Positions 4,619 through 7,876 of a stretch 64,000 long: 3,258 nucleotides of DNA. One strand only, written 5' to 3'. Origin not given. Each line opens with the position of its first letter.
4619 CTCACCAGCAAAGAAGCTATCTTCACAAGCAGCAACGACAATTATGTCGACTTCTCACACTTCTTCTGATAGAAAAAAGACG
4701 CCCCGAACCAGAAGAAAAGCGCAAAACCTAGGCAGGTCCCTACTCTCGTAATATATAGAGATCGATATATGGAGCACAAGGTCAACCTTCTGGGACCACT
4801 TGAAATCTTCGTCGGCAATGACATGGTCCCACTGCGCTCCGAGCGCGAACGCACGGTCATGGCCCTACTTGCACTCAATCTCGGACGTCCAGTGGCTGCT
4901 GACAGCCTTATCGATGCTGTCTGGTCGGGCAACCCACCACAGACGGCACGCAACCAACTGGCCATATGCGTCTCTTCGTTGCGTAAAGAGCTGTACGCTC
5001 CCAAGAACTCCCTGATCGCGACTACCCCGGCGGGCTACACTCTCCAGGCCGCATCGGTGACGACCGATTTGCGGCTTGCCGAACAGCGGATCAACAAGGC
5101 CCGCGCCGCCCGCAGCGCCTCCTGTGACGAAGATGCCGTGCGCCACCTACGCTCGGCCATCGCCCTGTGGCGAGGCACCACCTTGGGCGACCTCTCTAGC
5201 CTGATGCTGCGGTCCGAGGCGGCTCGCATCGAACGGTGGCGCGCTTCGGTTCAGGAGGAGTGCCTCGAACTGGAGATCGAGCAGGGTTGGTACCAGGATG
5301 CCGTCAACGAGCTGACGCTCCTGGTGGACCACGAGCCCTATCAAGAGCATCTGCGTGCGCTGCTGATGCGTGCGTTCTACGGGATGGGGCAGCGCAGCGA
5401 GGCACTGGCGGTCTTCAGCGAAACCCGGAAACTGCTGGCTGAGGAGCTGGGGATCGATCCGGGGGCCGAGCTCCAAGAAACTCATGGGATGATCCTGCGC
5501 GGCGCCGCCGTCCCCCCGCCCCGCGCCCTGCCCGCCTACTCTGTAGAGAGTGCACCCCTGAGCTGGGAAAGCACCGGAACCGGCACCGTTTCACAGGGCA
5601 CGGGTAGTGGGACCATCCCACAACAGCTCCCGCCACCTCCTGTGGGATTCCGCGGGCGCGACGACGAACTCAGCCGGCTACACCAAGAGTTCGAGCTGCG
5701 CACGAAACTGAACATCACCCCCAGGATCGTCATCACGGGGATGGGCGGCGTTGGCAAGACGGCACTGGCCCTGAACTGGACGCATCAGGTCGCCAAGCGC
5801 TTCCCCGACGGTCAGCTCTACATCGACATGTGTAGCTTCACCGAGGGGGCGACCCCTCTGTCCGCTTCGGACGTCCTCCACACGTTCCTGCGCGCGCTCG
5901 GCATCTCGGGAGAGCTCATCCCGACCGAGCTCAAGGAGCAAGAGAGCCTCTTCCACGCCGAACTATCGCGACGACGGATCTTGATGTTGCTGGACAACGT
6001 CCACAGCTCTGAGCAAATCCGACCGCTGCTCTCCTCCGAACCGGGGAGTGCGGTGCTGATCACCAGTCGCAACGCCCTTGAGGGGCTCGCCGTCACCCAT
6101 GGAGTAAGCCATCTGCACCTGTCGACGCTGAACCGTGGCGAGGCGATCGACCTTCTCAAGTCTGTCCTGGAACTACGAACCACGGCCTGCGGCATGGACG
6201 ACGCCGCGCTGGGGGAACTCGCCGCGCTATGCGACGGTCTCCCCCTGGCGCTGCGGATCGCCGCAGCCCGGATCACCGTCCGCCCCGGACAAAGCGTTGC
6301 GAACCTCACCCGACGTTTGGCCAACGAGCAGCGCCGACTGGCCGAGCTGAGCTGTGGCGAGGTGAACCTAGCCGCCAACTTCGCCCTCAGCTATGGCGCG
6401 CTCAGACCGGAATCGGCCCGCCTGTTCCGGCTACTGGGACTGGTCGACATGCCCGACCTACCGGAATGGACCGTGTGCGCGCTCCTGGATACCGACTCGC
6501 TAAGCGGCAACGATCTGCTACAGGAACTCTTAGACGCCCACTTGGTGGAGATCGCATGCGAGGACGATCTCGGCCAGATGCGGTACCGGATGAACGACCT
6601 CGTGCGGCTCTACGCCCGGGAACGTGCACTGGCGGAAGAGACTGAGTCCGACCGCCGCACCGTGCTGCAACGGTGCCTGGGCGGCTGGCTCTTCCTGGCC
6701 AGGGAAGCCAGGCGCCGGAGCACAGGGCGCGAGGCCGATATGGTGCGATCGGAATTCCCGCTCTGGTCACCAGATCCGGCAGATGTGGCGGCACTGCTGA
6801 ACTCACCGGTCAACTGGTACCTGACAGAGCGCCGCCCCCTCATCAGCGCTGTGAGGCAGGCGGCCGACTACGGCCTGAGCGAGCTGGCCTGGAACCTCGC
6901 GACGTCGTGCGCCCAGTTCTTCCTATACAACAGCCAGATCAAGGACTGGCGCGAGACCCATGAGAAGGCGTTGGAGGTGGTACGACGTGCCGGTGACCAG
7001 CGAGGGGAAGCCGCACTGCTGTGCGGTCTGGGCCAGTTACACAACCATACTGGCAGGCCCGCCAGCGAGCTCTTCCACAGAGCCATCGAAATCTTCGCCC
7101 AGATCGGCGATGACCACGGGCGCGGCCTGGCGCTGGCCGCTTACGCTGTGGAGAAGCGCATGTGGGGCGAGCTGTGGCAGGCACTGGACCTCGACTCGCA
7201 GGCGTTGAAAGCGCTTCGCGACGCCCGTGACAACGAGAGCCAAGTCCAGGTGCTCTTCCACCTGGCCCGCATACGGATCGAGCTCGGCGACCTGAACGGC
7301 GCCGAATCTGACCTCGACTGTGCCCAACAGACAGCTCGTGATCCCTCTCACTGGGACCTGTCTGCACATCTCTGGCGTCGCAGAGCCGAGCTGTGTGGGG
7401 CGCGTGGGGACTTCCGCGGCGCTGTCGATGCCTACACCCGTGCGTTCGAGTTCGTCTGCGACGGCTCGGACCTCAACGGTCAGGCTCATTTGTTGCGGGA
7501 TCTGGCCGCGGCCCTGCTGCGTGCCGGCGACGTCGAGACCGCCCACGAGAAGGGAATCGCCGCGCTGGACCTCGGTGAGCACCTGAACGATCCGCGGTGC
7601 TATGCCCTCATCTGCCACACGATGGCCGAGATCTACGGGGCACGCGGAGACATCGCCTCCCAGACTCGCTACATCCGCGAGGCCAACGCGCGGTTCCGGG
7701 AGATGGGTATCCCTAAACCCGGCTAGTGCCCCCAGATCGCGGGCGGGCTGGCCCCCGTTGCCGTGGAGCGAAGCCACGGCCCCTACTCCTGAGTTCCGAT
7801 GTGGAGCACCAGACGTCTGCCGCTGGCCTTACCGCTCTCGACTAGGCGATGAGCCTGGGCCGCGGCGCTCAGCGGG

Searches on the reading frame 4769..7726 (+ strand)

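Call 13: search_protein_families(library=pfam, proteins=[window:4769-7726:+], max_evalue=0.001)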
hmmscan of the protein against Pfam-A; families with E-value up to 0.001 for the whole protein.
window:4769-7726:+ (985 aa): 9 families
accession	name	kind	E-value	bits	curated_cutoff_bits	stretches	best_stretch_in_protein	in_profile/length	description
PF03704.23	BTAD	-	2.5e-34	119.2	22.1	1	99-243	1-146/146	Bacterial transcriptional activator domain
PF00931.28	NB-ARC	-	2.2e-13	50.5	23.5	1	319-501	20-204/248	NB-ARC domain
PF13424.12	TPR_12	-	3.8e-12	46.7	30.1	0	765-817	22-76/77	Tetratricopeptide repeat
PF17874.7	TPR_MalT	-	5.2e-10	39.6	45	2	824-978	38-193/336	MalT-like TPR region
PF00486.34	Trans_reg_C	-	2.2e-08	34.5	26.2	1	24-90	7-75/77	Transcriptional regulatory protein, C terminal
PF13191.12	AAA_16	-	2.5e-06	28.5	32.6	1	294-363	2-65/167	AAA ATPase domain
PF14559.12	TPR_19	-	5.8e-06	27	25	0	170-219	2-51/68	Tetratricopeptide repeat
PF20308.4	TPR-S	-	0.00025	22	27.6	0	812-895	5-88/102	Tetratricopeptide Repeats-Sensor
PF13401.12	AAA_22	-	0.0003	21.5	27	0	320-413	8-95/130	AAA domain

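Call 59: search_protein_families(library=padloc, proteins=[window:4769-7726:+], max_evalue=0.001)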
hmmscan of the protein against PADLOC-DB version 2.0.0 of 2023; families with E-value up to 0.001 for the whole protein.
window:4769-7726:+ (985 aa): 1 family
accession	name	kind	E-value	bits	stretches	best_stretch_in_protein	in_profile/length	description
PDLC01169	TPR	-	6.4e-11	40.1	1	728-828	129-230/252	TPR repeats containing protein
